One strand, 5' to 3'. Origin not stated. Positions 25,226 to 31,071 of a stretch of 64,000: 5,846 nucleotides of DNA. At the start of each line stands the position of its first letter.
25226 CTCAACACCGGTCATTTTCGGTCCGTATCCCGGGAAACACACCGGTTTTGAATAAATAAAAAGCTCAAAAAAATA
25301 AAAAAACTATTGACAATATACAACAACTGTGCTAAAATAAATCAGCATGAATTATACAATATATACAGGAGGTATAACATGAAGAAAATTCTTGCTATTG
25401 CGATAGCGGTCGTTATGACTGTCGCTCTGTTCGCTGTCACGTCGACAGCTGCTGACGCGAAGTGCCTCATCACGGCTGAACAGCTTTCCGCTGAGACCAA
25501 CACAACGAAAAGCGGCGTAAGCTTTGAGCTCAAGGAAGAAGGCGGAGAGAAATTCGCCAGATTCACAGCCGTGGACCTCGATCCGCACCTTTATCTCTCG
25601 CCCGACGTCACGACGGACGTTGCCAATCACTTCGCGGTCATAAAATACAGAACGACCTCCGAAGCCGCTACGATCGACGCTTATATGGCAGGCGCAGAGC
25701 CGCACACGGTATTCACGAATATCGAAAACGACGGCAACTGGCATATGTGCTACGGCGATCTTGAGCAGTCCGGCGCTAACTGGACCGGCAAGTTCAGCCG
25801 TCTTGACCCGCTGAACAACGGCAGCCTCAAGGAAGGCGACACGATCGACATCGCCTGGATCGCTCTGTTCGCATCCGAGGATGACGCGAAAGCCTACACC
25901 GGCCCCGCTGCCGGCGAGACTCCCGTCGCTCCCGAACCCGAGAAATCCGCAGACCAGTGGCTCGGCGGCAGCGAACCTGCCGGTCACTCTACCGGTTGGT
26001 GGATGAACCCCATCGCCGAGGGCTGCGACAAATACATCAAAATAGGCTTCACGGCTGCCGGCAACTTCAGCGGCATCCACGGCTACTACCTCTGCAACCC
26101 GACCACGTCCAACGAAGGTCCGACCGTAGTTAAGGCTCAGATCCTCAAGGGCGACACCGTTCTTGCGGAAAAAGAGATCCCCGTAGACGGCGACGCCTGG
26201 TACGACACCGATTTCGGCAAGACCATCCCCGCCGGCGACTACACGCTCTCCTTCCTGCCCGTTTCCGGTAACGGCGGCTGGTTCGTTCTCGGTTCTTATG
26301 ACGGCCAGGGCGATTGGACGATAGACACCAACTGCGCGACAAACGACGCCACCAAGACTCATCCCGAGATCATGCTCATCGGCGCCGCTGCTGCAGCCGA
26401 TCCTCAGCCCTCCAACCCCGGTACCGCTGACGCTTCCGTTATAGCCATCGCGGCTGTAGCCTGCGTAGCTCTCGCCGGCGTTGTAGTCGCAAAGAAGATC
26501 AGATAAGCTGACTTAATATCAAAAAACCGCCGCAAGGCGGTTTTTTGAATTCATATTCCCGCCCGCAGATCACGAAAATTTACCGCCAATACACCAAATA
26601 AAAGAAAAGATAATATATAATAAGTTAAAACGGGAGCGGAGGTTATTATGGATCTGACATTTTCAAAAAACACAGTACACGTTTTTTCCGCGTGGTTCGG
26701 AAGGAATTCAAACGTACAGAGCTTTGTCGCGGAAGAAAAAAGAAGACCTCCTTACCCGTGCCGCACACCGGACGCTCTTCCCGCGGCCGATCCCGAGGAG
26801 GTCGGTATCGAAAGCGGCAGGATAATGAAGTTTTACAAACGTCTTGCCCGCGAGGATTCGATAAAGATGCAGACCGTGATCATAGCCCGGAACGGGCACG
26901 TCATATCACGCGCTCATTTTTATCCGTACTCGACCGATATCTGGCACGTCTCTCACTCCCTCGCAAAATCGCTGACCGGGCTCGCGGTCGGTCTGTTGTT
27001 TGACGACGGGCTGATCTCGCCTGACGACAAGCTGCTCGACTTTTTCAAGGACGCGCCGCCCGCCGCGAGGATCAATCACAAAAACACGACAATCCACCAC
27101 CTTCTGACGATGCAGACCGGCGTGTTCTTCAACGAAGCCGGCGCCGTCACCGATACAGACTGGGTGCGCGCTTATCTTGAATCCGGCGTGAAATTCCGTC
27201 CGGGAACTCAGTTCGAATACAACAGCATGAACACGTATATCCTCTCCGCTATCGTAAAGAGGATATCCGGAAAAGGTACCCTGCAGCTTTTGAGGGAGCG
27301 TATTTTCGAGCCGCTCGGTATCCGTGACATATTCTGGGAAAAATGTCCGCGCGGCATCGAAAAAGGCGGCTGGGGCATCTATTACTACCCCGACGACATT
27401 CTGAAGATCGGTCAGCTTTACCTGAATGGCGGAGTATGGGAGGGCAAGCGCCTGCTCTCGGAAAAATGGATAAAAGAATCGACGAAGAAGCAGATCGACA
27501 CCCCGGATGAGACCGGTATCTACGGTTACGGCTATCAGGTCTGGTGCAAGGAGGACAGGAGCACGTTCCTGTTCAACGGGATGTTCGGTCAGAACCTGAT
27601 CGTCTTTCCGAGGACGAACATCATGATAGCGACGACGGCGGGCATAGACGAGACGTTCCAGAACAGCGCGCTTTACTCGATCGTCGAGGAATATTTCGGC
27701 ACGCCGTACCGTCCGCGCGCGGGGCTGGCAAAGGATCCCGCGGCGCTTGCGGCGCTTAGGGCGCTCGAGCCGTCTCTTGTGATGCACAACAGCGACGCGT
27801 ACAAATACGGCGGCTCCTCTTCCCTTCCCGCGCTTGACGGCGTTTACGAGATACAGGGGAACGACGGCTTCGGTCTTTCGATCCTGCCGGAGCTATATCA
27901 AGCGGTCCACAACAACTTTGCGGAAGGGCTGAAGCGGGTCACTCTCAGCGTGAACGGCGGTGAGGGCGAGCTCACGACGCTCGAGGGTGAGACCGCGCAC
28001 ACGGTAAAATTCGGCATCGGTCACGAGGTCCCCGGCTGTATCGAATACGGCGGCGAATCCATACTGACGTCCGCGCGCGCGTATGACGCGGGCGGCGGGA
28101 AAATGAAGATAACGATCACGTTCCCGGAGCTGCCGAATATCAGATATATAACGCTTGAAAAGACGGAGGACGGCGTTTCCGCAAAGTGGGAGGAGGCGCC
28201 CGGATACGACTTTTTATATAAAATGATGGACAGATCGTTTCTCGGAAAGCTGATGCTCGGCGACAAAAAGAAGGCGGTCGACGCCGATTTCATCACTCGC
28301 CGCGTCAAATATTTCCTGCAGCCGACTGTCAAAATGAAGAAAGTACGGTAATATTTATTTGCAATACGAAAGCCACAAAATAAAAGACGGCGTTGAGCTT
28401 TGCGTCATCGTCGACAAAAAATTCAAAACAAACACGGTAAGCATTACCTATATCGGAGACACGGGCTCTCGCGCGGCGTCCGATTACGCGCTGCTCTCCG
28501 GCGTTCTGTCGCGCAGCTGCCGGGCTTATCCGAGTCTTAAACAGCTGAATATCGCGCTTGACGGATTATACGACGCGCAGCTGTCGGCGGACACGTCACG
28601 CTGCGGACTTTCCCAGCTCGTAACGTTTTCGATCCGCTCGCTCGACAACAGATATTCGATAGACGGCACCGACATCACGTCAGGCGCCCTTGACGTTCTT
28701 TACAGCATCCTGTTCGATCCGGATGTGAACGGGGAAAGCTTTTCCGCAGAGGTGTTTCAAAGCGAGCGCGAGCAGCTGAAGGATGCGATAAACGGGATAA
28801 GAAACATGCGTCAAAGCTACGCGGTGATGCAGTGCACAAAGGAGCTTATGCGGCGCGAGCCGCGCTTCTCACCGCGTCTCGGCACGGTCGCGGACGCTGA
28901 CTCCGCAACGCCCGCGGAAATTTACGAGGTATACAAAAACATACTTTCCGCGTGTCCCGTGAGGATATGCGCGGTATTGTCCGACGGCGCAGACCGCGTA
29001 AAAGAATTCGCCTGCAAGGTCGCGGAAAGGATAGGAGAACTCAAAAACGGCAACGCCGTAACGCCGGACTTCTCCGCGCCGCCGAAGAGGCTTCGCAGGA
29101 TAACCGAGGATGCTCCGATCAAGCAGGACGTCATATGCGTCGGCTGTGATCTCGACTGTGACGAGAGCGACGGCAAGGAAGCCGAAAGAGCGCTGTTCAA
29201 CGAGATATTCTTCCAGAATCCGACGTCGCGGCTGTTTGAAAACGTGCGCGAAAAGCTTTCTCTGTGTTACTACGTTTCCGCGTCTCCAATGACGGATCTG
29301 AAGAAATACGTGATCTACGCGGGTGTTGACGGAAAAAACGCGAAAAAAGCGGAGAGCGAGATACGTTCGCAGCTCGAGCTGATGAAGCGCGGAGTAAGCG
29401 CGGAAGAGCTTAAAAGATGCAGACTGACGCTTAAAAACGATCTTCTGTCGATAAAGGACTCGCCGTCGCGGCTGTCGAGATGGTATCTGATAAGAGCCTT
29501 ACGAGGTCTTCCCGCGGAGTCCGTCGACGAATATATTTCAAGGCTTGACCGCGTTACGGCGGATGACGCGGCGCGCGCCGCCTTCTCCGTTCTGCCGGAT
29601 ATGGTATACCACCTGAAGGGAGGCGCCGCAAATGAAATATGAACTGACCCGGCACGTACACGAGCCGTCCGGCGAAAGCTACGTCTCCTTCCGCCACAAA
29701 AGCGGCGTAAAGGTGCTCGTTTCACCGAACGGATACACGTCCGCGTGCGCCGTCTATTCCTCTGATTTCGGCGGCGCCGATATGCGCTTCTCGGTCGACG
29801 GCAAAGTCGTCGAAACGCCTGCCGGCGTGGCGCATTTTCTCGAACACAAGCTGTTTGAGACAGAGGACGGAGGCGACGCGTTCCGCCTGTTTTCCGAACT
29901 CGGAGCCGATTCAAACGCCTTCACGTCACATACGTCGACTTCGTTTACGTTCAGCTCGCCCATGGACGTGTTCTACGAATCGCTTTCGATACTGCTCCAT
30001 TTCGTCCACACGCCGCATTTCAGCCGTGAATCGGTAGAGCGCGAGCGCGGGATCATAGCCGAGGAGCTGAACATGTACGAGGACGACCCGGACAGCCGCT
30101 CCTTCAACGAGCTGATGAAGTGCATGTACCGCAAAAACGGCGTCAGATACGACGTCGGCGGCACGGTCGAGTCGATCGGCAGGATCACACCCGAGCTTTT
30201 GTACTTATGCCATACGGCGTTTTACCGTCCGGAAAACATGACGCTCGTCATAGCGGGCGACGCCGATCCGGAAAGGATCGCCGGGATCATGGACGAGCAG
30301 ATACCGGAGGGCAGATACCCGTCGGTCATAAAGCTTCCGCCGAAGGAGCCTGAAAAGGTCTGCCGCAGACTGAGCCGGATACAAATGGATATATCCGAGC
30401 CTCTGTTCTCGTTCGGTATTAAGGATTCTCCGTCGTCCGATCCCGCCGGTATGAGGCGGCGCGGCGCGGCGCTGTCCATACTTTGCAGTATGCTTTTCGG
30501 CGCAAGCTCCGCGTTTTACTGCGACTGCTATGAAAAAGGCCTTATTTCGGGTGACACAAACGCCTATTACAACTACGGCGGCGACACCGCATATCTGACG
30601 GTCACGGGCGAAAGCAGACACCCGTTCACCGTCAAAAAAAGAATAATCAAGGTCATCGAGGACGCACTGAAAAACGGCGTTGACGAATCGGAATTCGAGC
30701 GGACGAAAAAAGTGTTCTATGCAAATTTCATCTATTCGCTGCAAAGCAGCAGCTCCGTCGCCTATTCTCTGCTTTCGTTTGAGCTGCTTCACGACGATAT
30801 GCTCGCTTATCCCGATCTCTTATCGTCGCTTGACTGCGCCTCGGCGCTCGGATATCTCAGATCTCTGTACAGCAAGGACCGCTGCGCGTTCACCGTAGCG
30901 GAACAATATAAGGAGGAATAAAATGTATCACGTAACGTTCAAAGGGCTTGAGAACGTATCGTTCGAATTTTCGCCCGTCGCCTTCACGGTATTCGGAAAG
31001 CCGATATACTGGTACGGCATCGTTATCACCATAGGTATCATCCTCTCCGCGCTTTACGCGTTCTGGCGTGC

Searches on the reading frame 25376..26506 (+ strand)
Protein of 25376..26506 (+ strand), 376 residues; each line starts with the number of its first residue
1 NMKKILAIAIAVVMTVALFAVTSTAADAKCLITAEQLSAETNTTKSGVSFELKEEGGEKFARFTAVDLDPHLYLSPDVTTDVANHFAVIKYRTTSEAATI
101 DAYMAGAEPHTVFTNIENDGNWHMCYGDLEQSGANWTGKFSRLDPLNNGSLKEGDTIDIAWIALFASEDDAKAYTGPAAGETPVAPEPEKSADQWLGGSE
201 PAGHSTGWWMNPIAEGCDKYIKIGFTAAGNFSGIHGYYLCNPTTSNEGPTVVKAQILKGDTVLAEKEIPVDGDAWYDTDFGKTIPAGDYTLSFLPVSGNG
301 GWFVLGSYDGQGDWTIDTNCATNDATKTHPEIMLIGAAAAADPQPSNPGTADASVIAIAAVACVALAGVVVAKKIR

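Call 3: search_protein_families(library=ncbifam, proteins=[window:25376-26506:+], max_evalue=10)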
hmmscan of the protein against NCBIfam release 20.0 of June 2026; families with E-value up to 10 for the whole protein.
window:25376-26506:+ (376 aa): 1 family
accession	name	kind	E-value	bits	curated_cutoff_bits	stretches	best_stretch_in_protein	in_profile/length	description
NF040942.2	hypo_ExtJ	equivalog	1.2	9.6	52.5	1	2-34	1-32/77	selenite/tellurite reduction operon protein ExtJ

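Call 4: search_protein_families(library=pfam, proteins=[window:25376-26506:+], max_evalue=10)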
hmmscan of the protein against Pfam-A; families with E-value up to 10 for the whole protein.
window:25376-26506:+ (376 aa): 1 family
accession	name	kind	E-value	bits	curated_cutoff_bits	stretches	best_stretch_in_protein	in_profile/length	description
PF22599.2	SecDF_P1_head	-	0.016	15.5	27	1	35-96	29-76/114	SecDF, P1 head subdomain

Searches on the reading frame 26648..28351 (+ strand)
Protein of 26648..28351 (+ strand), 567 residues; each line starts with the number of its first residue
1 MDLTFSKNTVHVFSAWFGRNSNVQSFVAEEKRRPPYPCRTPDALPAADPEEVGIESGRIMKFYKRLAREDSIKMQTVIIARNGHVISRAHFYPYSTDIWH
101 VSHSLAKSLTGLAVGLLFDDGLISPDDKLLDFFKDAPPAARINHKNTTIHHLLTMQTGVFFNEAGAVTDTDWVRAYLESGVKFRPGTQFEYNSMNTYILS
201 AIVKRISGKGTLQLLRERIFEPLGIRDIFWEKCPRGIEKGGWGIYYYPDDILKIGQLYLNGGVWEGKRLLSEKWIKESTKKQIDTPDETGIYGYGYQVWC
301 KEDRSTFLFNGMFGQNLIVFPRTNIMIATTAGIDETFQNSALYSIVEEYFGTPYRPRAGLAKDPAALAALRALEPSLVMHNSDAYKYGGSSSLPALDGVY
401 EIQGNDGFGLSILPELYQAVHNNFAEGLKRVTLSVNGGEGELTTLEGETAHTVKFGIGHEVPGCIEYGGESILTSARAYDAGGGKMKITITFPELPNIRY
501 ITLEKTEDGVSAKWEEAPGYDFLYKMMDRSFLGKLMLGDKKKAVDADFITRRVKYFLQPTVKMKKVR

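Call 29: search_protein_families(library=pfam, proteins=[window:26648-28351:+], max_evalue=0.01)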
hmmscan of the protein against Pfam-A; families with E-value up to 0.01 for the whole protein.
window:26648-28351:+ (567 aa): 1 family
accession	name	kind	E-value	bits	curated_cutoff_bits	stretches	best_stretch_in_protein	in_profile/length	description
PF00144.29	Beta-lactamase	-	8.8e-32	111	27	1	77-329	19-306/329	Beta-lactamase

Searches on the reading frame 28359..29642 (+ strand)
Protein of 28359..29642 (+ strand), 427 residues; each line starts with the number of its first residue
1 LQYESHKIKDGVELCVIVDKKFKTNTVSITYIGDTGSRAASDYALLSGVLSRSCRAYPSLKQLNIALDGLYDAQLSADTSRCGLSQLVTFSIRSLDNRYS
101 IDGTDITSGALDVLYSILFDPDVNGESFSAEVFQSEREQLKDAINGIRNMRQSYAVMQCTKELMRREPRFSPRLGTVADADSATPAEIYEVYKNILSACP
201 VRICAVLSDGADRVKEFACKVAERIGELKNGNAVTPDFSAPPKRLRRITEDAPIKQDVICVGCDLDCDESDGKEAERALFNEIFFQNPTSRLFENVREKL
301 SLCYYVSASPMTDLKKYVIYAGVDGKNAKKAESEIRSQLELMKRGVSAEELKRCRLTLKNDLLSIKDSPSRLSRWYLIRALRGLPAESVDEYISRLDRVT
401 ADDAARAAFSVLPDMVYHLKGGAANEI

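Call 29: search_protein_families(library=pfam, proteins=[window:28359-29642:+], max_evalue=0.01)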
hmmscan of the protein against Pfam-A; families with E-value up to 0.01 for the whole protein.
window:28359-29642:+ (427 aa): 1 family
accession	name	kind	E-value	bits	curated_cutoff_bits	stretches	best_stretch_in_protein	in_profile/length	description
PF05193.26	Peptidase_M16_C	-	5.6e-14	52.8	23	1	210-356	29-179/181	Peptidase M16 inactive domain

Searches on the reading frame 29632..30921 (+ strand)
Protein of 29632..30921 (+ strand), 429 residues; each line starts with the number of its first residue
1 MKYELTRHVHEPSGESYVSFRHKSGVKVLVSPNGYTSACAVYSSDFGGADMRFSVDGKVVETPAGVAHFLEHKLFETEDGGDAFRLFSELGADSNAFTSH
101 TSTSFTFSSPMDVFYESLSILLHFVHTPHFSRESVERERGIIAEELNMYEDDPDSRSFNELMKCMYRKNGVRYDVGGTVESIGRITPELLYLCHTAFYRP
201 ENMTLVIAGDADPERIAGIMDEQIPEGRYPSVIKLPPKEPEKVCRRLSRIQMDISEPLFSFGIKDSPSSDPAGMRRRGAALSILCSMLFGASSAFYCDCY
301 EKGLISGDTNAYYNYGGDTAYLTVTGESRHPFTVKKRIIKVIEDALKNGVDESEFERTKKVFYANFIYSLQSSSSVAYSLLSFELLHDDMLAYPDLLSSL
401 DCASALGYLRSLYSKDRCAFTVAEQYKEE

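Call 29: search_protein_families(library=pfam, proteins=[window:29632-30921:+], max_evalue=0.01)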
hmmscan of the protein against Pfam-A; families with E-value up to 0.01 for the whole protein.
window:29632-30921:+ (429 aa): 2 families
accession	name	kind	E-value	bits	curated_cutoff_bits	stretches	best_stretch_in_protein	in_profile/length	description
PF00675.25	Peptidase_M16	-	1.2e-17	64.7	22.3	1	61-175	26-145/149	Insulinase (Peptidase family M16)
PF05193.26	Peptidase_M16_C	-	3.3e-15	56.8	23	1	185-360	2-179/181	Peptidase M16 inactive domain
